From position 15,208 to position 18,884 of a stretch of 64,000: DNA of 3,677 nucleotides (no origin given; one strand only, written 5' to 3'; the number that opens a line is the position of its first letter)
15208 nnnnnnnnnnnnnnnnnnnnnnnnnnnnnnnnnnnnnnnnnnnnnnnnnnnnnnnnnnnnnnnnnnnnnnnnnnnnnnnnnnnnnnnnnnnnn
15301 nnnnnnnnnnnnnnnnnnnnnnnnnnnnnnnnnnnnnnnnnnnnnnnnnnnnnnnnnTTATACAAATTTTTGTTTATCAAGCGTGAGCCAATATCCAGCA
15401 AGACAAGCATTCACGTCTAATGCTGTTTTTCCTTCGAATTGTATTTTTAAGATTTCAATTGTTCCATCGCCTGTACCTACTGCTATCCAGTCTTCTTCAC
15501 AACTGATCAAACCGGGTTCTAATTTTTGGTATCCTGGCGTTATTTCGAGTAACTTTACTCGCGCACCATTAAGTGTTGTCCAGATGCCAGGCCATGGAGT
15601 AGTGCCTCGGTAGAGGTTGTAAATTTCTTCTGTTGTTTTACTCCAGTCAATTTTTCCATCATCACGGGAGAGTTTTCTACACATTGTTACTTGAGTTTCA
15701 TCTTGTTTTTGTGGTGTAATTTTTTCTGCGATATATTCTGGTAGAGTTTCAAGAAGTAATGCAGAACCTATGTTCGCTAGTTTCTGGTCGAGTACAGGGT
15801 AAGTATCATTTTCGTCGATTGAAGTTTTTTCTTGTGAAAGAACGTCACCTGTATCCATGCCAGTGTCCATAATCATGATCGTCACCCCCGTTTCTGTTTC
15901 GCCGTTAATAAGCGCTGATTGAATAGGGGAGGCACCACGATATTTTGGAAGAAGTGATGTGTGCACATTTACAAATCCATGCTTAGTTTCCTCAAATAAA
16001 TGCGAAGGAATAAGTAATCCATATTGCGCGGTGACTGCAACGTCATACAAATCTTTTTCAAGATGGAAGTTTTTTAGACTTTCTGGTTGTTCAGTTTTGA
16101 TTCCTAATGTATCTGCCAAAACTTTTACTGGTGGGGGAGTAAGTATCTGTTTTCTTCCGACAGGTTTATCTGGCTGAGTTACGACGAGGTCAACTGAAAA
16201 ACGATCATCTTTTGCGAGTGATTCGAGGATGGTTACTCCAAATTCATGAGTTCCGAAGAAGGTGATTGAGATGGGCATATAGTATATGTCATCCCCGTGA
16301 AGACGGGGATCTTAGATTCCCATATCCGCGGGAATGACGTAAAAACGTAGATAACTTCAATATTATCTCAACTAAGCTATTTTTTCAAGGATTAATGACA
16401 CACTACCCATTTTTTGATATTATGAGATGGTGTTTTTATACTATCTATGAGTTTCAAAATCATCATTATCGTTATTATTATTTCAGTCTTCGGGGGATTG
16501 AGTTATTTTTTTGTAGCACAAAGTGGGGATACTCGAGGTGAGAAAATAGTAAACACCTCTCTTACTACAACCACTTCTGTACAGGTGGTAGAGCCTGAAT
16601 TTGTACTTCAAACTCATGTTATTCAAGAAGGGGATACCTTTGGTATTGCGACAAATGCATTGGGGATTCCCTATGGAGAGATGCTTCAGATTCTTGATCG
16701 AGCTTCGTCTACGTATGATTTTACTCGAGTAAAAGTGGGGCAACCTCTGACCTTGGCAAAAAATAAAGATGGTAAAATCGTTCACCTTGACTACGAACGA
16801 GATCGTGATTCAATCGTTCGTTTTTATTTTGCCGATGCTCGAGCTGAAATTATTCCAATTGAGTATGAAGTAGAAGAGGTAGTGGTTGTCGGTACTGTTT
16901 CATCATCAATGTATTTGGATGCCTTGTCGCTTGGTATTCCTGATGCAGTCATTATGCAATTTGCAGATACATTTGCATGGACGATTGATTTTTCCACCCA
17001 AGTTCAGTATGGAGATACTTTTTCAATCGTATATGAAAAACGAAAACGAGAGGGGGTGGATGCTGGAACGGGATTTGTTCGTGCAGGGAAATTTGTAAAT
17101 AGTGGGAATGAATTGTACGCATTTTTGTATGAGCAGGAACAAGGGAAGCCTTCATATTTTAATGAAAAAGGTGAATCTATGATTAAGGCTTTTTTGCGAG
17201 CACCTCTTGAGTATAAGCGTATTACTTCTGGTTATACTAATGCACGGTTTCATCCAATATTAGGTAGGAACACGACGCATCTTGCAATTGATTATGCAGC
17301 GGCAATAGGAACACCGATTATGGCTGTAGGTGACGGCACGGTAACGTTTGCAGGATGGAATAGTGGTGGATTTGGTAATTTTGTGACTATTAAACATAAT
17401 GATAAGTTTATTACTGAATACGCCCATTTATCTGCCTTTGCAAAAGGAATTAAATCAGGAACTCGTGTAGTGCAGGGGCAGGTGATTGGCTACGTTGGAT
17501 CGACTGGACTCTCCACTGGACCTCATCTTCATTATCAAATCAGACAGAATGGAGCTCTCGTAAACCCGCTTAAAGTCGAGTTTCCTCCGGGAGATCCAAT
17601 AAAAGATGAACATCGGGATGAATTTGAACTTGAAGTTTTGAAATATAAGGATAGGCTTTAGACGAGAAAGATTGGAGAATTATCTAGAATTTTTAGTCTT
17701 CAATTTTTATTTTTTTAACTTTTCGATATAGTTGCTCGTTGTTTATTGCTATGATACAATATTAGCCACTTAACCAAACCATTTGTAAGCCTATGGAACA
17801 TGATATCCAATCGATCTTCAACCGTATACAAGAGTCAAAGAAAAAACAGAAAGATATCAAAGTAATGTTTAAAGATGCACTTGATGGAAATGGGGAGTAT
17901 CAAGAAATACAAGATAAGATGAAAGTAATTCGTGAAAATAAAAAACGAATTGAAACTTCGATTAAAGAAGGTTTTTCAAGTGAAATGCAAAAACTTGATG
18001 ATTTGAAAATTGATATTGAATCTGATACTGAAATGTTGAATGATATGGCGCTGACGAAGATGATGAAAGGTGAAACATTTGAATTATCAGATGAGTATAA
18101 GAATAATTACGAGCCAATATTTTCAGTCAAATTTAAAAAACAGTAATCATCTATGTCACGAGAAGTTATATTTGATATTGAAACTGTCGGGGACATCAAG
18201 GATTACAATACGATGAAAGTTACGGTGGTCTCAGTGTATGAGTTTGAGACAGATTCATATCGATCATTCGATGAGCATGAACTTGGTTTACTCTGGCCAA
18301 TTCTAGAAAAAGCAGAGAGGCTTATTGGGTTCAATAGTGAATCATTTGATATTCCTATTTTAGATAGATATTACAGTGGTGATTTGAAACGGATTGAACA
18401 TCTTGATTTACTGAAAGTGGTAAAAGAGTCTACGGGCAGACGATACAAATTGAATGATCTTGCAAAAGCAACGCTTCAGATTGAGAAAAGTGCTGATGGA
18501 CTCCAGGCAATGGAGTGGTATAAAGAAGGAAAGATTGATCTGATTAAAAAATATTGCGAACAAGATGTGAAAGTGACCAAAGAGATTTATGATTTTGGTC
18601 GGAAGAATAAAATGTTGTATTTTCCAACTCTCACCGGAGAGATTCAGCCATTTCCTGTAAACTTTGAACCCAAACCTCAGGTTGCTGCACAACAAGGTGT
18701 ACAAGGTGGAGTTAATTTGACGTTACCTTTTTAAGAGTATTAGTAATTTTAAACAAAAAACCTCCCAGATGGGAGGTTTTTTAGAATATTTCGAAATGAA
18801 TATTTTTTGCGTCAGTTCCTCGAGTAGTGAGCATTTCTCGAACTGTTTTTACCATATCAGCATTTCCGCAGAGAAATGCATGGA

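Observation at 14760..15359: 600-bp GC-rich non-coding block with two promoter/terminator-delimited candidate structured RNAs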

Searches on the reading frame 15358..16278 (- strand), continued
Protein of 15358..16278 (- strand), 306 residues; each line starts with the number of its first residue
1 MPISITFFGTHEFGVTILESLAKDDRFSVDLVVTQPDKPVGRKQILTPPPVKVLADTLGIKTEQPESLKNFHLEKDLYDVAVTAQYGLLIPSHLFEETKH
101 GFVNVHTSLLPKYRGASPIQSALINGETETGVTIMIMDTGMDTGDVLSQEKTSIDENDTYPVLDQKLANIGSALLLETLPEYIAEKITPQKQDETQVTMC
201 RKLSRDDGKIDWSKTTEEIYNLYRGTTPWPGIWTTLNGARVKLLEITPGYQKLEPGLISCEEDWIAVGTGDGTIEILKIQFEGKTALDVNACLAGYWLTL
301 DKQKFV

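Call 29: find_encoding_contigs(protein=P0013, flank=3000, max_places=4)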
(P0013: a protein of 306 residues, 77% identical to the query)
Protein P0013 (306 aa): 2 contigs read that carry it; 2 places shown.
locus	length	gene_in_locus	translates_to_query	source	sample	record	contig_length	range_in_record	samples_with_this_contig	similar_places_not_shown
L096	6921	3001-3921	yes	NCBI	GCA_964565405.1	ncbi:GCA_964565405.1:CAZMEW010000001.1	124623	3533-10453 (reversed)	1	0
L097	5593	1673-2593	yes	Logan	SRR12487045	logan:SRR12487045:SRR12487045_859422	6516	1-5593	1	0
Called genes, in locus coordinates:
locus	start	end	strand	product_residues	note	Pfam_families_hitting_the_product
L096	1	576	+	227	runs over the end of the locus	PF00970:FAD_binding_6, PF08022:FAD_binding_8 (weak), PF08030:NAD_binding_6 (weak), PF00175:NAD_binding_1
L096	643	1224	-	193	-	PF01612:DNA_pol_A_exo1, PF10108:DNA_pol_B_exo2 (faint), PF13482:RNase_H_2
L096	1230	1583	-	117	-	-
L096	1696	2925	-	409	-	PF19425:Csd3_N2, PF01551:Peptidase_M23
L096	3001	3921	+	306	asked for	PF00551:Formyl_trans_N, PF02911:Formyl_trans_C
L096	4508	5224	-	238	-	PF00535:Glycos_transf_2, PF10111:Glyco_tranf_2_2, PF13641:Glyco_tranf_2_3 (weak)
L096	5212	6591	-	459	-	PF08245:Mur_ligase_M, PF02875:Mur_ligase_C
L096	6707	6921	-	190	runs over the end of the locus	PF01997:Translin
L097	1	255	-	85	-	?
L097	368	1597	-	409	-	PF19425:Csd3_N2, PF01551:Peptidase_M23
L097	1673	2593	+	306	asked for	PF00551:Formyl_trans_N, PF02911:Formyl_trans_C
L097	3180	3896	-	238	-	PF00535:Glycos_transf_2, PF10111:Glyco_tranf_2_2, PF13641:Glyco_tranf_2_3 (weak)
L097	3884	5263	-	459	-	PF08245:Mur_ligase_M, PF02875:Mur_ligase_C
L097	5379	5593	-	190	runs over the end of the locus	PF01997:Translin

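Call 30: find_encoding_contigs(protein=P0016, flank=3000, max_places=3)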
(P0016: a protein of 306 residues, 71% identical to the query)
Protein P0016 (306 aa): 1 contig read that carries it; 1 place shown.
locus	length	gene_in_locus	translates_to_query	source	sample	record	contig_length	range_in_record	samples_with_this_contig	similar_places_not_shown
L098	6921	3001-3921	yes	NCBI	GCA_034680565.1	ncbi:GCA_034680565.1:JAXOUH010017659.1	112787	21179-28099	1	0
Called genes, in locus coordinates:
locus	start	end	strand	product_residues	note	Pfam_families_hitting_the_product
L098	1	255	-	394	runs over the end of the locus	PF00266:Aminotran_5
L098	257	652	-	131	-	PF02082:Rrf2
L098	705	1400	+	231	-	PF08022:FAD_binding_8 (weak), PF00970:FAD_binding_6, PF08030:NAD_binding_6 (weak), PF00175:NAD_binding_1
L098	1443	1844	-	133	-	-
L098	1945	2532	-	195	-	PF01612:DNA_pol_A_exo1 (weak), PF13482:RNase_H_2, PF10108:DNA_pol_B_exo2 (faint)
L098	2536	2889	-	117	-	-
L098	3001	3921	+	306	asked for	PF00551:Formyl_trans_N, PF02911:Formyl_trans_C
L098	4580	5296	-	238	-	PF00535:Glycos_transf_2, PF10111:Glyco_tranf_2_2, PF13641:Glyco_tranf_2_3 (faint)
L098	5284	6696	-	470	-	PF08245:Mur_ligase_M, PF02875:Mur_ligase_C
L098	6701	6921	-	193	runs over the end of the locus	PF01997:Translin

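Call 31: find_encoding_contigs(protein=P0009, flank=3000, max_places=3)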
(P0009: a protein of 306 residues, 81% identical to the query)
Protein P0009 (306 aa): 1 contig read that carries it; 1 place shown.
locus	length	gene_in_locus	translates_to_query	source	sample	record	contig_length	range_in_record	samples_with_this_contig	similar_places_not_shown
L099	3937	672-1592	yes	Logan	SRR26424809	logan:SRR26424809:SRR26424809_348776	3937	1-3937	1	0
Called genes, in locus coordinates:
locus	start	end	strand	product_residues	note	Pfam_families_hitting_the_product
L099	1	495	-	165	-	?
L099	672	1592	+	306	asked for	PF00551:Formyl_trans_N, PF02911:Formyl_trans_C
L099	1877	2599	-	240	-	PF00535:Glycos_transf_2, PF10111:Glyco_tranf_2_2, PF13641:Glyco_tranf_2_3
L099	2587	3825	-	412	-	PF08245:Mur_ligase_M, PF02875:Mur_ligase_C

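Call 32: find_encoding_contigs(protein=P0014, flank=3000, max_places=3)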
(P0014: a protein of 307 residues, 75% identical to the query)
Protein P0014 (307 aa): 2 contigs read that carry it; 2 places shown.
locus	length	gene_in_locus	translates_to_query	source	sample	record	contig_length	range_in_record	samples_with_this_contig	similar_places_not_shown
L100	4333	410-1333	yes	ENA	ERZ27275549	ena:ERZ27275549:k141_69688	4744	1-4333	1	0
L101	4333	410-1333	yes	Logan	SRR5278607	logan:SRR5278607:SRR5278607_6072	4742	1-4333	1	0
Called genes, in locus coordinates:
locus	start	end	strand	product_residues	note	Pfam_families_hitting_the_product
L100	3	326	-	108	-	?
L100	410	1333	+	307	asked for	PF00551:Formyl_trans_N, PF02911:Formyl_trans_C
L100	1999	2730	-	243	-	PF00535:Glycos_transf_2, PF10111:Glyco_tranf_2_2, PF13641:Glyco_tranf_2_3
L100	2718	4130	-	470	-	PF08245:Mur_ligase_M, PF02875:Mur_ligase_C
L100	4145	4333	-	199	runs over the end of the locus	?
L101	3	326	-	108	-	?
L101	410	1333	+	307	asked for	PF00551:Formyl_trans_N, PF02911:Formyl_trans_C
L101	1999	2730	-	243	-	PF00535:Glycos_transf_2, PF10111:Glyco_tranf_2_2, PF13641:Glyco_tranf_2_3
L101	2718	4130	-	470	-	PF08245:Mur_ligase_M, PF02875:Mur_ligase_C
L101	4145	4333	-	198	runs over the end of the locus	?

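Call 33: find_encoding_contigs(protein=P0003, flank=3000, max_places=3)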
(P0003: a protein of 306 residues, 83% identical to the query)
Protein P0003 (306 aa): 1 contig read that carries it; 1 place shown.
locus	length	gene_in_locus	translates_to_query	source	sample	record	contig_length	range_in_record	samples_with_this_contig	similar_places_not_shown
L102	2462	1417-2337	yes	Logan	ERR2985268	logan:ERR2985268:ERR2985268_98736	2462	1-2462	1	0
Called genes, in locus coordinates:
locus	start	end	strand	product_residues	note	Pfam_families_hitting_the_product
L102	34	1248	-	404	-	PF19425:Csd3_N2, PF01551:Peptidase_M23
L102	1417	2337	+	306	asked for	PF00551:Formyl_trans_N, PF02911:Formyl_trans_C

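Call 64: search_protein_families(library=pfam, max_evalue=1, proteins=[L091:2665-3087:-])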
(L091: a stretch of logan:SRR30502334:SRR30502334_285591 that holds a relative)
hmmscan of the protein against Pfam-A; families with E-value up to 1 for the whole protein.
L091:2665-3087:- (140 aa): 4 families
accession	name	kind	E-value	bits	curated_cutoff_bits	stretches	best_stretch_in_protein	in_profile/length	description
PF05168.19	HEPN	-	9.8e-05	22.9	22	1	11-134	7-111/117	HEPN domain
PF04358.19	DsrC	-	0.02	15.7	24.9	1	53-101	9-56/107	DsrC like protein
PF16876.10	Lipin_mid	-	0.025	15.1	26.7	1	43-99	1-55/98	Lipin/Ned1/Smp2 multi-domain protein middle domain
PF22724.1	NCAB1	-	0.053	14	27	1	39-88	64-116/140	NACHT C-terminal Alpha/Beta 1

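Call 78: search_protein_families(library=padloc, max_evalue=0.01, proteins=[L091:2665-3087:-])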
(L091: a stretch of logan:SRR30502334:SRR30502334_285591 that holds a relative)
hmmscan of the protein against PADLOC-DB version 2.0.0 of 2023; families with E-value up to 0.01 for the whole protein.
L091:2665-3087:- (140 aa): 1 family
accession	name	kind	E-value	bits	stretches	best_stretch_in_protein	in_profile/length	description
PDLC04947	PDC-S19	-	0.005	14.2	1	40-99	42-102/355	-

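Call 81: find_encoding_contigs(protein=P0010, flank=3000, max_places=3)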
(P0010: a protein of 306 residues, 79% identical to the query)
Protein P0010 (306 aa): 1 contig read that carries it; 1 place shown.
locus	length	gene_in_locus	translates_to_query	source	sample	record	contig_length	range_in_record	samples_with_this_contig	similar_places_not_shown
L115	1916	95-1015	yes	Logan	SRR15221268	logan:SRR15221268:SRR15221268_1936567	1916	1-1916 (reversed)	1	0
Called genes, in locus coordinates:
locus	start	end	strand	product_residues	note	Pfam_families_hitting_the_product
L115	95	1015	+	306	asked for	PF00551:Formyl_trans_N, PF02911:Formyl_trans_C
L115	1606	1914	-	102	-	?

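Call 82: find_encoding_contigs(protein=P0018, flank=3000, max_places=3)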
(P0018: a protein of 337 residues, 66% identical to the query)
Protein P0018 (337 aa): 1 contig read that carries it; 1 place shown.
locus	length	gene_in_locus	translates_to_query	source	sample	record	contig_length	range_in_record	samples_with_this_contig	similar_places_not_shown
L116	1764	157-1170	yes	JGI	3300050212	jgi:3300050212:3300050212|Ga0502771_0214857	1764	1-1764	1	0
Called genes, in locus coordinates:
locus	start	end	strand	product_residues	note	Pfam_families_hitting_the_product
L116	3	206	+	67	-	?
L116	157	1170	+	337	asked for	PF00551:Formyl_trans_N, PF02911:Formyl_trans_C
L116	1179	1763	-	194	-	?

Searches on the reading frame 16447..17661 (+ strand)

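Call 14: search_protein_families(library=pfam, proteins=[window:16447-17661:+])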
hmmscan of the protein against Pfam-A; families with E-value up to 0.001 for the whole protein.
window:16447-17661:+ (404 aa): 2 families
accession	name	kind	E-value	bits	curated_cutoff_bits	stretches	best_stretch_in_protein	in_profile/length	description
PF01551.29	Peptidase_M23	-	2.5e-34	117.8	28.7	1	277-374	2-96/96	Peptidase family M23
PF19425.4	Csd3_N2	-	5.3e-09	36.5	27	1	143-261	5-118/122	Csd3 second domain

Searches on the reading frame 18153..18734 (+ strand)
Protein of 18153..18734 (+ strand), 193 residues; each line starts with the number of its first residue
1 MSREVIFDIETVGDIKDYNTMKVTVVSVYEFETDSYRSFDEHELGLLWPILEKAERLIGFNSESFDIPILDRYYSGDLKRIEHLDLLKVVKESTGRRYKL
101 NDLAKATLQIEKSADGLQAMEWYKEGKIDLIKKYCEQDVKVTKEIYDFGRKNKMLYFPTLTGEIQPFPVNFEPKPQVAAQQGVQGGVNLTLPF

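Call 14: search_protein_families(library=pfam, proteins=[window:18153-18734:+])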
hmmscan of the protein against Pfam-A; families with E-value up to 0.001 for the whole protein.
window:18153-18734:+ (193 aa): 3 families
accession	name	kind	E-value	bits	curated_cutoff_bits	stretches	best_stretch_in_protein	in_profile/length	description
PF13482.12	RNase_H_2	-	7.8e-16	58.9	22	1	5-147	1-162/165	RNase_H superfamily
PF10108.15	DNA_pol_B_exo2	-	6.9e-10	39.4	24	1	82-142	104-166/213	Predicted 3'-5' exonuclease related to the exonuclease domain of PolB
PF01612.26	DNA_pol_A_exo1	-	4.4e-07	30.3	23.6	1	7-147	25-166/173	3'-5' exonuclease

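Call 78: search_protein_families(library=padloc, max_evalue=0.01, proteins=[window:18153-18734:+])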
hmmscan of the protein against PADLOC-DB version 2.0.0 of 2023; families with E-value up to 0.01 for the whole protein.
window:18153-18734:+ (193 aa): 1 family
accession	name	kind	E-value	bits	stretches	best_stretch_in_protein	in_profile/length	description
PDLC01247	DEDDh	-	0.00015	20.4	1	52-110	71-121/139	"CAS-I,CAS-II,CAS-III,CAS-IV,CAS-V,CAS-VI; associated"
